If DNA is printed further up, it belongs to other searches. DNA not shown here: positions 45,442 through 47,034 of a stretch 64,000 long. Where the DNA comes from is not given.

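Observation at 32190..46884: First block of an envelope-glycopolymer cluster: GT-C enzymes, DUF2298 YYY protein, LCP ligase, FemAB-like, epimerase and FAD oxidoreductase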

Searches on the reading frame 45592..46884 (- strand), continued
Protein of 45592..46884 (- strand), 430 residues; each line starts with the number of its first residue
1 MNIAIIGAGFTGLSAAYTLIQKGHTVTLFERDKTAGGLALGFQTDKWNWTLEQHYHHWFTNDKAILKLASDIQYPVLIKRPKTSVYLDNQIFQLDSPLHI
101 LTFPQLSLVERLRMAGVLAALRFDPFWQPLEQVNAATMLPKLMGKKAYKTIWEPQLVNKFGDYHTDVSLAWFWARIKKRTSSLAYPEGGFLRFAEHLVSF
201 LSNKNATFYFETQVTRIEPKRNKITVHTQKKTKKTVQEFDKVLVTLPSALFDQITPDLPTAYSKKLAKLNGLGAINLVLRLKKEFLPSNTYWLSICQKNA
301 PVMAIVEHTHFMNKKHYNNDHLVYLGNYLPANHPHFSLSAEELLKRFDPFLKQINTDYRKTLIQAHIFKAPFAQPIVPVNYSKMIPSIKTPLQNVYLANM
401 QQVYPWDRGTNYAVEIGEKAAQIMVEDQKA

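Call 60: search_protein_families(library=pfam, proteins=[L169:1424-4615:-, L169:5192-6694:+, L169:6741-7976:+, L169:8000-8977:+, L169:10260-11918:-, L169:11830-13656:+, L169:13723-15276:+, L168:9738-11474:+], max_evalue=0.01)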
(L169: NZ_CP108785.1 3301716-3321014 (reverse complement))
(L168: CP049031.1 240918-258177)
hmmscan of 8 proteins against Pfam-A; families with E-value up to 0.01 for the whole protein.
L169:1424-4615:- (1063 aa): 6 families
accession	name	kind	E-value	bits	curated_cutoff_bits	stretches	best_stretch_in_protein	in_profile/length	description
PF00501.34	AMP-binding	-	8.3e-75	252.4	29.9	1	30-388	2-384/384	AMP-binding enzyme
PF07993.18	NAD_binding_4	-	4.6e-53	180.4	20.1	1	681-919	1-254/258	Male sterility protein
PF01370.27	Epimerase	-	2.5e-12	47.2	20.9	1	679-898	1-194/240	NAD dependent epimerase/dehydratase family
PF00550.31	PP-binding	-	5.7e-11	42.9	20.8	1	557-619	2-66/67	Phosphopantetheine attachment site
PF13193.12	AMP-binding_C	-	1.4e-08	35.9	24.5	1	447-519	1-76/76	AMP-binding enzyme C-terminal domain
PF01073.25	3Beta_HSD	-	0.00047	19.7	22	1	681-863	2-163/280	3-beta hydroxysteroid dehydrogenase/isomerase family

L169:5192-6694:+ (500 aa): 6 families
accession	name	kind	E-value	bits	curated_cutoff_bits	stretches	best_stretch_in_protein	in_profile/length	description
PF13527.13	Acetyltransf_9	-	3.2e-24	85.8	25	1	100-218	8-125/127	Acetyltransferase (GNAT) domain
PF13530.11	SCP2_2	-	5.3e-20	72.4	23.2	1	396-497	1-105/105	Sterol carrier protein domain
PF17668.7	Acetyltransf_17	-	1.9e-17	64.4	25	1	271-381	1-106/114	Acetyltransferase (GNAT) domain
PF00583.31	Acetyltransf_1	-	2.8e-06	28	20.7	1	128-217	25-116/116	Acetyltransferase (GNAT) family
PF13508.13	Acetyltransf_7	-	0.00024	21.8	27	1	136-217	5-82/84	Acetyltransferase (GNAT) domain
PF08445.16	FR47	-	0.00071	20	22.1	1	161-208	18-65/86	FR47-like protein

L169:6741-7976:+ (411 aa): 5 families
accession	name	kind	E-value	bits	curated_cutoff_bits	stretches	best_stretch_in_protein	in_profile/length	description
PF01041.23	DegT_DnrJ_EryC1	-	7.2e-76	256.2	19.8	1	32-294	17-281/360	DegT/DnrJ/EryC1/StrS aminotransferase family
PF00155.27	Aminotran_1_2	-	1.7e-06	27.9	19.7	1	44-161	47-187/361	Aminotransferase class I and II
PF00266.25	Aminotran_5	-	2.2e-06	27.3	21.5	1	59-165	66-181/371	Aminotransferase class-V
PF01053.26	Cys_Met_Meta_PP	-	2.2e-06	27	27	1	43-171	56-185/381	Cys/Met metabolism PLP-dependent enzyme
PF01212.27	Beta_elim_lyase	-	7.3e-06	26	27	1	26-161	19-170/288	Beta-eliminating lyase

L169:8000-8977:+ (325 aa): 5 families
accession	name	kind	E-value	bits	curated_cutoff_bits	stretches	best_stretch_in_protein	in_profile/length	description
PF00535.33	Glycos_transf_2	-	3e-35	122.1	23.3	1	18-182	1-167/168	Glycosyl transferase family 2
PF13641.12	Glyco_tranf_2_3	-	4.5e-11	43.7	27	1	17-217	3-199/230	Glycosyltransferase like family 2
PF13506.12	Glyco_transf_21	-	0.00025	21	21.7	1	91-185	22-120/174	Glycosyl transferase family 21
PF10111.15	Glyco_tranf_2_2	-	0.0017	18.3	27.3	1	18-109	1-91/276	Glycosyltransferase like family 2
PF13704.12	Glyco_tranf_2_4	-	0.0026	18.6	27.5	1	44-109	15-81/98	Glycosyl transferase family 2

L169:10260-11918:- (552 aa): 0 families

L169:11830-13656:+ (608 aa): 6 families
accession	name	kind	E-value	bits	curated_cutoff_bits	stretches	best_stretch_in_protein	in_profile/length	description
PF00732.25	GMC_oxred_N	-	4e-33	115.5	23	1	174-385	1-216/218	GMC oxidoreductase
PF05199.19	GMC_oxred_C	-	3.7e-17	63.6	24.6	1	481-592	26-139/139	GMC oxidoreductase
PF01266.30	DAO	-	4.4e-07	30.2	27.9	1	200-388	34-234/353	FAD dependent oxidoreductase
PF00890.30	FAD_binding_2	-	2.1e-05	24.3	20.4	1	127-159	1-33/414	FAD binding domain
PF01494.25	FAD_binding_3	-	0.0005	19.8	22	1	125-336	1-134/349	FAD binding domain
PF13450.12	NAD_binding_8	-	0.0018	18.9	21.9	1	130-158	1-29/68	NAD(P)-binding Rossmann-like domain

L169:13723-15276:+ (517 aa): 9 families
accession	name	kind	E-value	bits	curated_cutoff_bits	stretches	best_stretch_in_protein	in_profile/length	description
PF05199.19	GMC_oxred_C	-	4.2e-19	69.9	24.6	1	427-506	38-139/139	GMC oxidoreductase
PF00732.25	GMC_oxred_N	-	7.8e-10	39.4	23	1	207-295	113-202/218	GMC oxidoreductase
PF00890.30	FAD_binding_2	-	1.8e-09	37.8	20.4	2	23-54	1-32/414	FAD binding domain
PF01266.30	DAO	-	6.1e-09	36.3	27.9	1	23-56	1-34/353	FAD dependent oxidoreductase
PF13450.12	NAD_binding_8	-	4.1e-06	27.4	21.9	1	26-54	1-29/68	NAD(P)-binding Rossmann-like domain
PF07992.20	Pyr_redox_2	-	8.4e-06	25.8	26.1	1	23-54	2-33/291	Pyridine nucleotide-disulphide oxidoreductase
PF00070.33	Pyr_redox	-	0.00018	22.4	22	0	24-56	2-34/82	Pyridine nucleotide-disulphide oxidoreductase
PF12831.13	FAD_oxidored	-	0.0038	17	27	0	23-56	1-34/416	FAD dependent oxidoreductase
PF01494.25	FAD_binding_3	-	0.006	16.3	22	1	22-52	2-32/349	FAD binding domain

L168:9738-11474:+ (578 aa): 0 families

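Call 75: list_cluster_members(proteins=[P0121, window:45592-46884:-, window:38362-40512:-, window:62282-63226:+])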
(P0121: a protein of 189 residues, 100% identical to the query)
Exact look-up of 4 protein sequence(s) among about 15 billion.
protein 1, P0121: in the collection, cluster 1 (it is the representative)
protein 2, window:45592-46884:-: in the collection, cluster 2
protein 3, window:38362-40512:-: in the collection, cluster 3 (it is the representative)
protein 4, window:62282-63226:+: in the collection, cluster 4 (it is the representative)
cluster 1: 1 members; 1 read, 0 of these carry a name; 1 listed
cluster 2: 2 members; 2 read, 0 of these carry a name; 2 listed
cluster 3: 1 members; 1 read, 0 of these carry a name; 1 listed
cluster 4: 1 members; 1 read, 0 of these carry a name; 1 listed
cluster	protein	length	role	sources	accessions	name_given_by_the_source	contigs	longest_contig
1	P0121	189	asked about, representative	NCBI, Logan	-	-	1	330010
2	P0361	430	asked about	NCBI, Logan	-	-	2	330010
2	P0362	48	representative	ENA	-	-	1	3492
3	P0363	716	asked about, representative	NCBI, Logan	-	-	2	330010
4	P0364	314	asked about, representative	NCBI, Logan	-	-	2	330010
